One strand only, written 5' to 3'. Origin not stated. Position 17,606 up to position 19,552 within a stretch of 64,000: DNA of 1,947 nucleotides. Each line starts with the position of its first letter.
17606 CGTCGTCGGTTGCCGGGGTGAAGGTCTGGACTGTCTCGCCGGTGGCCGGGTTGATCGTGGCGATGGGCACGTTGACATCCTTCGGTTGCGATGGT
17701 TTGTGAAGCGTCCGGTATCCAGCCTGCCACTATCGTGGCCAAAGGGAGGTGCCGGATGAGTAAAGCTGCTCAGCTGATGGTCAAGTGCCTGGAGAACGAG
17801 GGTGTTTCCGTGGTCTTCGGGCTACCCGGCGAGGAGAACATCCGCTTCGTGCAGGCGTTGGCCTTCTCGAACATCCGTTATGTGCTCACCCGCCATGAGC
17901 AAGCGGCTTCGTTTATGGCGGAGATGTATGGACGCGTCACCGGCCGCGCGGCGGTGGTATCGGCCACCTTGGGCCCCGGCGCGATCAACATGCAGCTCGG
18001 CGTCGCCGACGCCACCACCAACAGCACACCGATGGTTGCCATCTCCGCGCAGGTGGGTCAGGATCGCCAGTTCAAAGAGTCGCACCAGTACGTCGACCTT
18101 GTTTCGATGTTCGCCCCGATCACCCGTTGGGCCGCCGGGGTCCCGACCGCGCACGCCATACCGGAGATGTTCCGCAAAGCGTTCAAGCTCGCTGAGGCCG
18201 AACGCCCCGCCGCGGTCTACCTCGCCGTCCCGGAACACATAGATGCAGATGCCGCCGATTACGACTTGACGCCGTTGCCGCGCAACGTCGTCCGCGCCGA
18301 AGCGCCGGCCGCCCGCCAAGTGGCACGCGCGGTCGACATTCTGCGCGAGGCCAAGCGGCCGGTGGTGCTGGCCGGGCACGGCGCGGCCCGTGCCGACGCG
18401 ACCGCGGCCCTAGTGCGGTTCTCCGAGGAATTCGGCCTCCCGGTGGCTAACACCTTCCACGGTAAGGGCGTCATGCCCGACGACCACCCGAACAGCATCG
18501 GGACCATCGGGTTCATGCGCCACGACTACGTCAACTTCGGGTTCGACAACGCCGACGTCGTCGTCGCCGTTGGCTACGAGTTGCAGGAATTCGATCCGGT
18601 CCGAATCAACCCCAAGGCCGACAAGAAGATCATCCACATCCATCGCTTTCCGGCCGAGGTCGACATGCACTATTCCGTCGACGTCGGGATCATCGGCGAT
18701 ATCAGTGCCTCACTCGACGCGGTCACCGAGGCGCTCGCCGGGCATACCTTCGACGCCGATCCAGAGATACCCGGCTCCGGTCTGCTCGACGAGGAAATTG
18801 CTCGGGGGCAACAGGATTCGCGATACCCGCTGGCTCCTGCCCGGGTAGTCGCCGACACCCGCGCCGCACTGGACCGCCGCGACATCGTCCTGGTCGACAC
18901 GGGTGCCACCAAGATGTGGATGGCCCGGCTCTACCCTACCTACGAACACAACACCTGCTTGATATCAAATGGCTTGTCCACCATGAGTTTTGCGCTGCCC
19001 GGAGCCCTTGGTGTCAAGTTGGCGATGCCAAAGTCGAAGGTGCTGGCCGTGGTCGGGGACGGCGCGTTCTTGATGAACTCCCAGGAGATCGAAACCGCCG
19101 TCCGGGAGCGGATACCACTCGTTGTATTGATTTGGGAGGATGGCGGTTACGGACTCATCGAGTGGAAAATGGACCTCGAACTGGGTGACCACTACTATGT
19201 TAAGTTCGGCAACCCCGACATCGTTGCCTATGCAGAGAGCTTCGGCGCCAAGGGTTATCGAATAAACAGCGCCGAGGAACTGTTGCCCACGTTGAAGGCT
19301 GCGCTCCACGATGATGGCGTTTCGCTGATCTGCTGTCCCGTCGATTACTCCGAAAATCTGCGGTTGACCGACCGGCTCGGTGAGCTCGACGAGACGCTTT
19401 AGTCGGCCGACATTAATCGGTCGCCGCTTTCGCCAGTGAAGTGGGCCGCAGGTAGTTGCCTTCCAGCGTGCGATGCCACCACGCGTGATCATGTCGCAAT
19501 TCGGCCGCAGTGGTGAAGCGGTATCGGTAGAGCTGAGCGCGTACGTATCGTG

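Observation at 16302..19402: Candidate cyanobacterial-type 2-oxoglutarate decarboxylase paired head-to-head with SSADH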

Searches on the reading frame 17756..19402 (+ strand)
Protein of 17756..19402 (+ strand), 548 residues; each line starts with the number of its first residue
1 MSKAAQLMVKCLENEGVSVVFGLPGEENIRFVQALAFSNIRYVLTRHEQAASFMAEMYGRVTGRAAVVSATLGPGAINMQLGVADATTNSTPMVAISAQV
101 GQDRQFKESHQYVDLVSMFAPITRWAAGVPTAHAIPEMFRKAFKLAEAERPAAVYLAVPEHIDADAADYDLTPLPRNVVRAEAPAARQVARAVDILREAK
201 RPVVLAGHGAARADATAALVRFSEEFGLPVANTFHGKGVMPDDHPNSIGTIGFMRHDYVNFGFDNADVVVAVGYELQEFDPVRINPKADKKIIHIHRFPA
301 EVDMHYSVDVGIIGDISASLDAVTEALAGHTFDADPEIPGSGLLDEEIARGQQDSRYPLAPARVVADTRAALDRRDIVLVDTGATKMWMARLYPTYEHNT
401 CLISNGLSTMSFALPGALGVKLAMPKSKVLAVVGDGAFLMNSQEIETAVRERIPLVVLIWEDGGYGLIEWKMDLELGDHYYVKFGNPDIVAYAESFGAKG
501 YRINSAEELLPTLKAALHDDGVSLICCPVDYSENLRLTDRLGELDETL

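Call 6: search_protein_families(library=ncbifam, proteins=[window:17756-19402:+])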
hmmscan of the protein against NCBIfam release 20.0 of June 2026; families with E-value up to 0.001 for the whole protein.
window:17756-19402:+ (548 aa): 54 families (the best 25 are shown)
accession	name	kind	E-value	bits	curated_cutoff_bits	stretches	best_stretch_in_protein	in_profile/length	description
NF006187.0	PRK08322.1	equivalog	1.7e-234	779.3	509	1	2-546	2-546/548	acetolactate synthase large subunit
NF006378.0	PRK08617.1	equivalog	1.7e-136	455.8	510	1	3-541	9-550/556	acetolactate synthase AlsS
TIGR02418.1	acolac_catab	equivalog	2e-129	432.5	551.1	1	4-538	1-538/539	acetolactate synthase AlsS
NF004919.0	PRK06276.1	equivalog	8.3e-113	377.7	866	1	3-545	2-554/582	acetolactate synthase large subunit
TIGR00118.1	acolac_lg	equivalog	6e-109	365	538.35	1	3-534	2-539/557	biosynthetic-type acetolactate synthase large subunit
NF006052.0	PRK08199.1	subfamily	4.7e-101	338.8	539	1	3-532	9-540/559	thiamine pyrophosphate protein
NF004710.0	PRK06048.1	equivalog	2.3e-96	323.4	976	1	3-535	9-543/561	acetolactate synthase large subunit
NF006016.1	PRK08155.1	equivalog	2e-93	313.7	870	1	4-534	5-537/554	acetolactate synthase large subunit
NF006524.0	PRK08978.1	equivalog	3.2e-90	303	738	1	4-535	3-530/548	acetolactate synthase 2 catalytic subunit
NF005039.0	PRK06456.1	equivalog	2.9e-88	296.8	868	1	1-533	1-548/572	acetolactate synthase large subunit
NF006377.0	PRK08611.1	equivalog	2.1e-87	294.1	742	1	2-532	4-532/576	pyruvate oxidase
NF005860.0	PRK07789.1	equivalog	6.8e-87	292.2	881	1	4-518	36-566/615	acetolactate synthase large subunit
NF005058.0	PRK06466.1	equivalog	3.7e-84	283.2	951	1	4-533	6-551/574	acetolactate synthase 3 large subunit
NF006319.0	PRK08527.1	equivalog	3.7e-83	279.8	905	1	4-534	6-543/565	acetolactate synthase large subunit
NF005712.0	PRK07524.1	subfamily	4.5e-83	279.5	500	1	2-525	3-525/536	5-guanidino-2-oxopentanoate decarboxylase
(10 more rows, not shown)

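Call 7: search_protein_families(library=pfam, proteins=[window:17756-19402:+])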
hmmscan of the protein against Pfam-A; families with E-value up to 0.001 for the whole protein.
window:17756-19402:+ (548 aa): 4 families
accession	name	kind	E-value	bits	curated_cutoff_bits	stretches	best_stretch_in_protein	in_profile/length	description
PF02775.26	TPP_enzyme_C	-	3.3e-42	144.3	21.9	1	381-525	1-149/151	Thiamine pyrophosphate enzyme, C-terminal TPP binding domain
PF00205.28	TPP_enzyme_M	-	2.9e-38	131.1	30.4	1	189-322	1-136/137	Thiamine pyrophosphate enzyme, central domain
PF02776.23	TPP_enzyme_N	-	2e-33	115.1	26.8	1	3-117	2-118/119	Thiamine pyrophosphate enzyme, N-terminal TPP binding domain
PF13439.12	Glyco_transf_4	-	0.0006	20.3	28.5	0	153-274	21-142/170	Glycosyltransferase Family 4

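Call 8: find_homologous_proteins(query=window:17756-19402:+, max_evalue=1e-30)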
Query window:17756-19402:+ (548 aa): 7997 proteins with E <= 1e-30 among 8000 candidates; the best 120 are listed.
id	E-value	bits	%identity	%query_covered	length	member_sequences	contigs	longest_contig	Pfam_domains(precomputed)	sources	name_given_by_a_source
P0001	0.0e+0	1228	100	100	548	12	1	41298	PF02775.27,PF02776.24,PF00205.29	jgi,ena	-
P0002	0.0e+0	1168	94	100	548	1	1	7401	PF02775.27,PF02776.24,PF00205.29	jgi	jgi:acetolactate synthase-1/2/3 large subunit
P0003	0.0e+0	1165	94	100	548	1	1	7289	PF02775.27,PF02776.24,PF13439.13,PF00205.29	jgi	jgi:acetolactate synthase I/II/III large subunit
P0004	0.0e+0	1164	94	100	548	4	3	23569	PF02775.27,PF02776.24,PF13439.13,PF00205.29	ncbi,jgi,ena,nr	ncbi:MAG TPA: acetolactate synthase large subunit [Mycobacterium sp.]|nr:acetolactate synthase large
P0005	0.0e+0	1163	94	100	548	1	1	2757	PF02775.27,PF02776.24,PF00205.29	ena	-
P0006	0.0e+0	1161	93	100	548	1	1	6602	PF02775.27,PF02776.24,PF00205.29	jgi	jgi:acetolactate synthase I/II/III large subunit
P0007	0.0e+0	1161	94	100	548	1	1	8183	PF02775.27,PF02776.24,PF13439.13,PF00205.29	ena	-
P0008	0.0e+0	1160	94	100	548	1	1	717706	PF02775.27,PF02776.24,PF00205.29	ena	-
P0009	0.0e+0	1160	94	100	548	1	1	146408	PF02775.27,PF02776.24,PF00205.29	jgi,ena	jgi:acetolactate synthase I/II/III large subunit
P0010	0.0e+0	1160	94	100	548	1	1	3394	PF02775.27,PF02776.24,PF00205.29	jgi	-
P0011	0.0e+0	1159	94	100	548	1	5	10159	PF02775.27,PF02776.24,PF00205.29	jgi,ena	jgi:acetolactate synthase I/II/III large subunit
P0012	0.0e+0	1159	94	100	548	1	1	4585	PF02775.27,PF02776.24,PF00205.29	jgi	jgi:acetolactate synthase I/II/III large subunit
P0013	0.0e+0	1159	94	100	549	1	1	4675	PF02775.27,PF02776.24,PF00205.29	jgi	jgi:acetolactate synthase I/II/III large subunit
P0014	0.0e+0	1159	94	100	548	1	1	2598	PF02775.27,PF02776.24,PF00205.29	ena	-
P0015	0.0e+0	1159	93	100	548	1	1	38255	PF02775.27,PF02776.24,PF00205.29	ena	-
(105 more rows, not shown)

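Call 9: search_solved_structures(query=window:17756-19402:+, max_evalue=1e-20)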
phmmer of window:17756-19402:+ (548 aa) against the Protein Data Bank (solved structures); distinct sequences matched with E-value up to 1e-20: 133 (the best 60 are shown).
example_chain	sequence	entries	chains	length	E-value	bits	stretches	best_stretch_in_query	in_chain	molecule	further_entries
9zgl_A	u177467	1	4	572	8.9e-107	361.4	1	3-541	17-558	Ancestral acetolactate synthase, catabolic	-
4rjj_A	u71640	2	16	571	3.3e-96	326.6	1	3-541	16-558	Acetolactate synthase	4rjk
4rji_A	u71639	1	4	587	3.7e-96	326.4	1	3-541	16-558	Acetolactate synthase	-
1ozf_A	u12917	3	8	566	2e-93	317.4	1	4-540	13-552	Acetolactate synthase, catabolic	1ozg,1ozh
5d6r_B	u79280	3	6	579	8e-93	315.4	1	4-539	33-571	Acetolactate synthase, catabolic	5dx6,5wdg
24pi_A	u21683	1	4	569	1.1e-92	314.9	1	4-540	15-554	Ancestral acetolactate synthase, catabolic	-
13bb_A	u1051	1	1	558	2e-87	297.6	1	5-544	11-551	acetolactate synthase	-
8x3x_A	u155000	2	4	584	2.5e-82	280.8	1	4-530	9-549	BbmA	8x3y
8xod_A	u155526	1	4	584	2.9e-82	280.6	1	4-530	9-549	BbmA-G484F complex with CBOA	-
6lpi_A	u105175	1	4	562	8.5e-62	213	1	5-534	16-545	Acetolactate synthase isozyme 1 large subunit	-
7u25_A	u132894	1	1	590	5.8e-60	207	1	3-470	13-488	Acetolactate synthase, chloroplastic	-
7tzz_A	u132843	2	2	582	6.5e-60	206.8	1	3-487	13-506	Acetolactate synthase, chloroplastic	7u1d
6u9h_A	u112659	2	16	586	6.7e-60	206.8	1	3-487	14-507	Acetolactate synthase, chloroplastic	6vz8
8et5_A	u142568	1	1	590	6.8e-60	206.7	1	3-487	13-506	Acetolactate synthase, chloroplastic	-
1ybh_A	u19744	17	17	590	6.9e-60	206.7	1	3-487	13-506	Acetolactate synthase, chloroplast | Acetolactate synthase | Acetolactate synthase, chloroplastic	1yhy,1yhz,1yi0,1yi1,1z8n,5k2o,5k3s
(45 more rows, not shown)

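Call 32: search_protein_representatives(protein=window:17756-19402:+)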
Query: 548 residues. Proteins with E-value up to 0.001 (for the whole library): 38326; up to 1e-10: 18035; up to 1e-30: 4461. The best 150 are listed.
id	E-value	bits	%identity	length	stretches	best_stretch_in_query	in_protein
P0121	2.6e-203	693.2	57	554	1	4-545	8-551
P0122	1.2e-198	677.9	89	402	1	1-341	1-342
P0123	3.2e-174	597.2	81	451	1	107-437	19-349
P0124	1.1e-171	588.8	50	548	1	5-544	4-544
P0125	6.1e-148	510.5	46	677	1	3-545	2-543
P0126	6.6e-145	500.5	44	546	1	3-542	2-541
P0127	1.5e-144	499.4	46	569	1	3-544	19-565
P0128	8.5e-142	490.3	86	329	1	68-327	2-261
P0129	4.3e-134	464.8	43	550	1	4-542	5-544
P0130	9.5e-131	453.8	43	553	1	4-537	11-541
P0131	1.3e-130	453.4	41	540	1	3-535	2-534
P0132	7.5e-130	450.8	41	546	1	3-543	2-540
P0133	6.2e-129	447.8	44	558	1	4-547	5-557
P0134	4.6e-125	435.0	41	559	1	3-539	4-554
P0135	6.9e-125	434.5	41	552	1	3-543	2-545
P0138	1.2e-121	423.8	40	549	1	3-541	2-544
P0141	7.5e-119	414.5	41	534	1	3-537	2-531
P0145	7.8e-118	411.2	49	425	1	122-544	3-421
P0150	1.1e-111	390.8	38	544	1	3-538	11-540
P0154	8.0e-108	378.2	41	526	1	20-542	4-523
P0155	1.3e-105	370.8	39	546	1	4-538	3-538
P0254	5.7e-76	273.1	46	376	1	254-544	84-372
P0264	3.8e-75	270.3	49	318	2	409-545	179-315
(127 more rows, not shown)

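Call 34: list_cluster_members(proteins=[P0121, P0124, P0125, P0126, P0127, P0129, P0130, P0131, P0132, P0133])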
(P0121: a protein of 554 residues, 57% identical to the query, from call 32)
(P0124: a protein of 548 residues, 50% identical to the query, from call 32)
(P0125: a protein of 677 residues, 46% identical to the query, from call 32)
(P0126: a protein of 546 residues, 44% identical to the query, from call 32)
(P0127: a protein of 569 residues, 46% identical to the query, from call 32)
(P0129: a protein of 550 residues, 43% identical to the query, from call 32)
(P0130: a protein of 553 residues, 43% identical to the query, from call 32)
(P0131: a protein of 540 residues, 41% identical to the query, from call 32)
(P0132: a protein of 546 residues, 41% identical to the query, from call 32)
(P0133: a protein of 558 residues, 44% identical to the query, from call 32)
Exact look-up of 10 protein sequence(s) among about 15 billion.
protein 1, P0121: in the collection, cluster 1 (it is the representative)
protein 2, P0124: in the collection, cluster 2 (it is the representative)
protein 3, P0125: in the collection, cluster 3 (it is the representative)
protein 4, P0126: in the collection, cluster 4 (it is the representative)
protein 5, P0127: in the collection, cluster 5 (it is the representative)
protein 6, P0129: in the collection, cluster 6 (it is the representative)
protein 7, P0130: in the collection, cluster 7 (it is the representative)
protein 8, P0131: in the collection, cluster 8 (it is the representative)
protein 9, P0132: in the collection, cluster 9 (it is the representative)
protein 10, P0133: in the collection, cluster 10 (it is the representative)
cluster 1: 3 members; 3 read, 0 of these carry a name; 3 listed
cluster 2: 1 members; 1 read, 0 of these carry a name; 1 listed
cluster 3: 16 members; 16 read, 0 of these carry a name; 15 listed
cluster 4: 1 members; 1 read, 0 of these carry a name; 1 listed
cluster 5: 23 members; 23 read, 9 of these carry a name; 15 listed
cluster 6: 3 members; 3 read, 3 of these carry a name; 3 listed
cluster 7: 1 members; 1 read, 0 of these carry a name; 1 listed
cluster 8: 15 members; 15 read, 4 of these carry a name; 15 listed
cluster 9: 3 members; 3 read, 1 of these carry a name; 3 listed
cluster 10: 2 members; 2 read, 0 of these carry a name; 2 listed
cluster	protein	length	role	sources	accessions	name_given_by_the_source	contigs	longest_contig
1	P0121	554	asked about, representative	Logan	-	-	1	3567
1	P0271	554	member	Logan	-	-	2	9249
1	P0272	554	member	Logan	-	-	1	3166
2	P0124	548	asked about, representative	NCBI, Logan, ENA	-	-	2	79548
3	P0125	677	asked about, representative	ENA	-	-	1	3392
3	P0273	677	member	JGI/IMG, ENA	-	-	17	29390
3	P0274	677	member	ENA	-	-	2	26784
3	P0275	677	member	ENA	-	-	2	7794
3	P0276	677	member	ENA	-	-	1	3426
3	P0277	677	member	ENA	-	-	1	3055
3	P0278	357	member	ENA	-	-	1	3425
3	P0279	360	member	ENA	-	-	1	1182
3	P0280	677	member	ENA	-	-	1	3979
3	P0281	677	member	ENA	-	-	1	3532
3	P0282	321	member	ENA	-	-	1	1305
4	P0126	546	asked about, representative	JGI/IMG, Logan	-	-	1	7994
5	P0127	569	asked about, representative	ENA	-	-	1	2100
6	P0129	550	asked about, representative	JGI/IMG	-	acetolactate synthase-1/2/3 large subunit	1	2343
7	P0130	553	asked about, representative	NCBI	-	-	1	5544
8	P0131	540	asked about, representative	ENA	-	-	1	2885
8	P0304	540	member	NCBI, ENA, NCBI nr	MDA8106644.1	MAG: acetolactate synthase large subunit [Nitrospiraceae bacterium] | acetolactate synthase large subunit [Nitrospiraceae bacterium]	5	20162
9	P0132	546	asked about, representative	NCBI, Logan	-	-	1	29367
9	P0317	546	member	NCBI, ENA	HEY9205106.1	MAG TPA: acetolactate synthase large subunit [Candidatus Methanoperedens sp.]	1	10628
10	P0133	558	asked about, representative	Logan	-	-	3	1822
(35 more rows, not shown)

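Call 38: list_cluster_members(proteins=[P0264, P0254, P0141, P0135, P0150, P0145, P0155, P0154, P0134, P0138])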
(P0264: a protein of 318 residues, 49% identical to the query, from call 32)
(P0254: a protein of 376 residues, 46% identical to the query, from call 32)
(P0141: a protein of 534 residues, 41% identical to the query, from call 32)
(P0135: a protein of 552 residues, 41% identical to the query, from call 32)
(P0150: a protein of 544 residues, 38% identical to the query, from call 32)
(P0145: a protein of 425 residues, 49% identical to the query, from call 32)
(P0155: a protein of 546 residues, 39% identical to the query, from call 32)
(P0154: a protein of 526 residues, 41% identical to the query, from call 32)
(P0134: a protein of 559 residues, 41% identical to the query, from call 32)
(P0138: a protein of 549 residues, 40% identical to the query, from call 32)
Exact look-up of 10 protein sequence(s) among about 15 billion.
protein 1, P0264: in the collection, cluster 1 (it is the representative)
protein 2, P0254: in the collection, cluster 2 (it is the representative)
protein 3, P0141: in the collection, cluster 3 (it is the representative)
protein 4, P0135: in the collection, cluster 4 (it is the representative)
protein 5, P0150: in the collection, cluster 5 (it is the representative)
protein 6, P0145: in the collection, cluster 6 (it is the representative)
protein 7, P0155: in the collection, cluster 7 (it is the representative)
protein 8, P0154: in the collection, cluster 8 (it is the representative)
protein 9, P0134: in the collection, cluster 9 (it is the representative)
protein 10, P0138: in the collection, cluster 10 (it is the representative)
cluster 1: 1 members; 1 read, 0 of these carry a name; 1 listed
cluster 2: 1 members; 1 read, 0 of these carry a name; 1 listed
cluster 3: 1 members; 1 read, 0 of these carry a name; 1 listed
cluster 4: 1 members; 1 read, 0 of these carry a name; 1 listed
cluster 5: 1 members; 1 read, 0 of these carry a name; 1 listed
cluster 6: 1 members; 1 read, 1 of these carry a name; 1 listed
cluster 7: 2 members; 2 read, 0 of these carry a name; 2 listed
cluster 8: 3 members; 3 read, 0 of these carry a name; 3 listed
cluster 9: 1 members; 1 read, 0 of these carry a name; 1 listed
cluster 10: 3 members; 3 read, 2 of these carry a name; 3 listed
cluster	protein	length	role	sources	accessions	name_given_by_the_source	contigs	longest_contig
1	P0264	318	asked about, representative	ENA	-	-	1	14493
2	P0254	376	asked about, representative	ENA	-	-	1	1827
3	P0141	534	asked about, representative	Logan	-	-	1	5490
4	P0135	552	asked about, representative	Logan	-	-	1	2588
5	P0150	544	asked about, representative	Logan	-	-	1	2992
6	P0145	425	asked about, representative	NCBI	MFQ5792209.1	MAG: acetolactate synthase large subunit, partial [Acidobacteriota bacterium]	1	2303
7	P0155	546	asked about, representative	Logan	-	-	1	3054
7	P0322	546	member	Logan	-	-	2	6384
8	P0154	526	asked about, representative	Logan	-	-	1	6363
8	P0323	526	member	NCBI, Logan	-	-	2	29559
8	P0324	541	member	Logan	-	-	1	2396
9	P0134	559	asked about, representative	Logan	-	-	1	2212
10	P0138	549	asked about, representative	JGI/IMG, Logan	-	acetolactate synthase-1/2/3 large subunit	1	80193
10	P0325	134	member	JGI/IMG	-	acetolactate synthase-1/2/3 large subunit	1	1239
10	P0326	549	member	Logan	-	-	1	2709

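Call 39: find_homologous_proteins(query=P0264, max_evalue=1e-20)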
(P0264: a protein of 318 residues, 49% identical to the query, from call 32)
Query P0264 (318 aa): 8000 proteins with E <= 1e-20 among 8000 candidates; the best 120 are listed.
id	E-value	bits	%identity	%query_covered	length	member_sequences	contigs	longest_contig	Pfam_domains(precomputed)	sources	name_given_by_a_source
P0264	1.6e-211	719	100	100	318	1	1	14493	PF02775.27,PF02776.24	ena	-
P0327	1.1e-210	716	100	100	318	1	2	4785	PF02775.27,PF02776.24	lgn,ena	-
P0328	6.4e-206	700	72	100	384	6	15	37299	PF02775.27,PF02776.24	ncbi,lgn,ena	-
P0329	3.0e-204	695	71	100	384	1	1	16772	PF02775.27,PF02776.24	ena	-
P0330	2.2e-201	686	99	44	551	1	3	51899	PF02775.27,PF02776.24,PF00205.29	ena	-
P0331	4.7e-201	685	99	44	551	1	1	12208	PF02775.27,PF02776.24,PF00205.29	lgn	-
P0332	7.9e-201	684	98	44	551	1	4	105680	PF02775.27,PF02776.24,PF00205.29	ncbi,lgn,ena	ncbi:acetolactate synthase large subunit [Lachnospiraceae bacterium HCP1S3_A8]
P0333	9.5e-201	684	98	44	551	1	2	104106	PF02775.27,PF02776.24,PF00205.29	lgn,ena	-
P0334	9.6e-201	684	98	44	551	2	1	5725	PF02775.27,PF02776.24,PF00205.29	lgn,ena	-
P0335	1.1e-200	683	98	44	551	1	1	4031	PF02775.27,PF02776.24,PF00205.29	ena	-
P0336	1.3e-200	683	98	44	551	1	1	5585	PF02775.27,PF02776.24,PF00205.29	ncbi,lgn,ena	-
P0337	1.3e-200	683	98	44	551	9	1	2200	PF02775.27,PF02776.24,PF00205.29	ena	-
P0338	1.5e-200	683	98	44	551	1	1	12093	PF02775.27,PF02776.24,PF00205.29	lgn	-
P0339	1.9e-200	683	96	44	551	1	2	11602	PF02775.27,PF02776.24,PF00205.29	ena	-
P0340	2.7e-200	682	98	44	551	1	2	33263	PF02775.27,PF02776.24,PF00205.29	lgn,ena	-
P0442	3.8e-150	517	82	45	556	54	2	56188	PF02775.27,PF02776.24,PF00205.29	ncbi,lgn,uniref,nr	ncbi:acetolactate synthase large subunit [Clostridium beijerinckii]|uniref:acetolactate synthase lar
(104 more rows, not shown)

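Call 40: find_related_loci(query=window:17756-19402:+, collection=genome_contigs, flank=6000)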
Query window:17756-19402:+ (548 aa) in genome_contigs; peptide patterns used: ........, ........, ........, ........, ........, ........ (x = any residue, [..] = any of these).
600 stretches matched a pattern (row limit reached: there are more); 585 encode a relative of the query (tblastn E <= 1e-3); the best 80 are kept; 80 distinct loci.
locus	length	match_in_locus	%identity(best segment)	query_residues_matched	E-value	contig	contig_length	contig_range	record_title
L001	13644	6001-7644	95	1-548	0e+0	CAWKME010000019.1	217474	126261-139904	MAG: uncultured Actinomycetota bacterium isolate MFD03044.bin.2.96 genome assembly, contig: contig_20903, whole genome s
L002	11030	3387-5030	94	1-548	0e+0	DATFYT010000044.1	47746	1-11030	MAG TPA_asm: Mycobacterium sp. isolate SMAG_U9550 k141_780772, whole genome shotgun sequence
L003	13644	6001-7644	92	1-548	0e+0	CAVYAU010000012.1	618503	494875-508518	MAG: uncultured Actinomycetota bacterium isolate MFD03044.bin.1.95 genome assembly, contig: contig_23650, whole genome s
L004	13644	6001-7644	91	1-548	0e+0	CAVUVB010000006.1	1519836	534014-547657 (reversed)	MAG: uncultured Actinomycetota bacterium isolate MFD01213.bin.2.152 genome assembly, contig: contig_5779, whole genome s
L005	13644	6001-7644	91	1-548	0e+0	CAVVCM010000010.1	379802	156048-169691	MAG: uncultured Actinomycetota bacterium isolate MFD02416.bin.1.194 genome assembly, contig: contig_72213, whole genome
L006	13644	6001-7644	91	1-548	0e+0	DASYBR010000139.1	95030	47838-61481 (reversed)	MAG TPA_asm: Mycobacterium sp. isolate SMAG_U4912 k141_2151499, whole genome shotgun sequence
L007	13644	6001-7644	92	1-548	0e+0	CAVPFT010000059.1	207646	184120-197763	MAG: uncultured Actinomycetota bacterium isolate MFD10064.bin.2.21 genome assembly, contig: contig_60620, whole genome s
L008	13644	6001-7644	91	1-548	0e+0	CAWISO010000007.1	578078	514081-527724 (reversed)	MAG: uncultured Actinomycetota bacterium isolate MFD09603.bin.2.281 genome assembly, contig: contig_24227, whole genome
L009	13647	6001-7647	92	1-548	0e+0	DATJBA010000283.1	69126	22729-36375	MAG TPA_asm: Mycobacterium sp. isolate SMAG_U15342 k141_2577797, whole genome shotgun sequence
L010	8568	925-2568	91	1-548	0e+0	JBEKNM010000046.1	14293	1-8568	MAG: Mycobacterium sp. isolate SPRUCE 417 SPRUCE_417_46, whole genome shotgun sequence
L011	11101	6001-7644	93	1-548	0e+0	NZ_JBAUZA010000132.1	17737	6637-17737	MAG: Mycobacterium sp. isolate MFD09279_ilm_asm_bin23 k127_181742, whole genome shotgun sequence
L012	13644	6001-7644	91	1-548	0e+0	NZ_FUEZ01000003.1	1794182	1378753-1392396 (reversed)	Mycobacterium numidiamassiliense strain AB215, whole genome shotgun sequence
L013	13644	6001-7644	90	1-548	0e+0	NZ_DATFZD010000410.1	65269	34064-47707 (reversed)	MAG: Mycobacterium sp. isolate SMAG_U9560 k141_462140, whole genome shotgun sequence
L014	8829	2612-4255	91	1-548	0e+0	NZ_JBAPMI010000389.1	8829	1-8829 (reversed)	MAG: Mycobacterium sp. isolate MFD03683_ilm_asm_bin10 k127_443475, whole genome shotgun sequence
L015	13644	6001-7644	91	1-548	0e+0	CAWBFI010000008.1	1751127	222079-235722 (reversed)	MAG: uncultured Actinomycetota bacterium isolate MFD02579.bin.1.4 genome assembly, contig: contig_2082, whole genome sho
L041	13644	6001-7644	89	1-548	0e+0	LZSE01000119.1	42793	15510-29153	Mycobacterium sp. 1554424.7 contig_74, whole genome shotgun sequence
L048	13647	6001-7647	89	1-548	0e+0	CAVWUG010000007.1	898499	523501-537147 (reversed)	MAG: uncultured Actinomycetota bacterium isolate MFD00964.bin.1.323 genome assembly, contig: contig_50280, whole genome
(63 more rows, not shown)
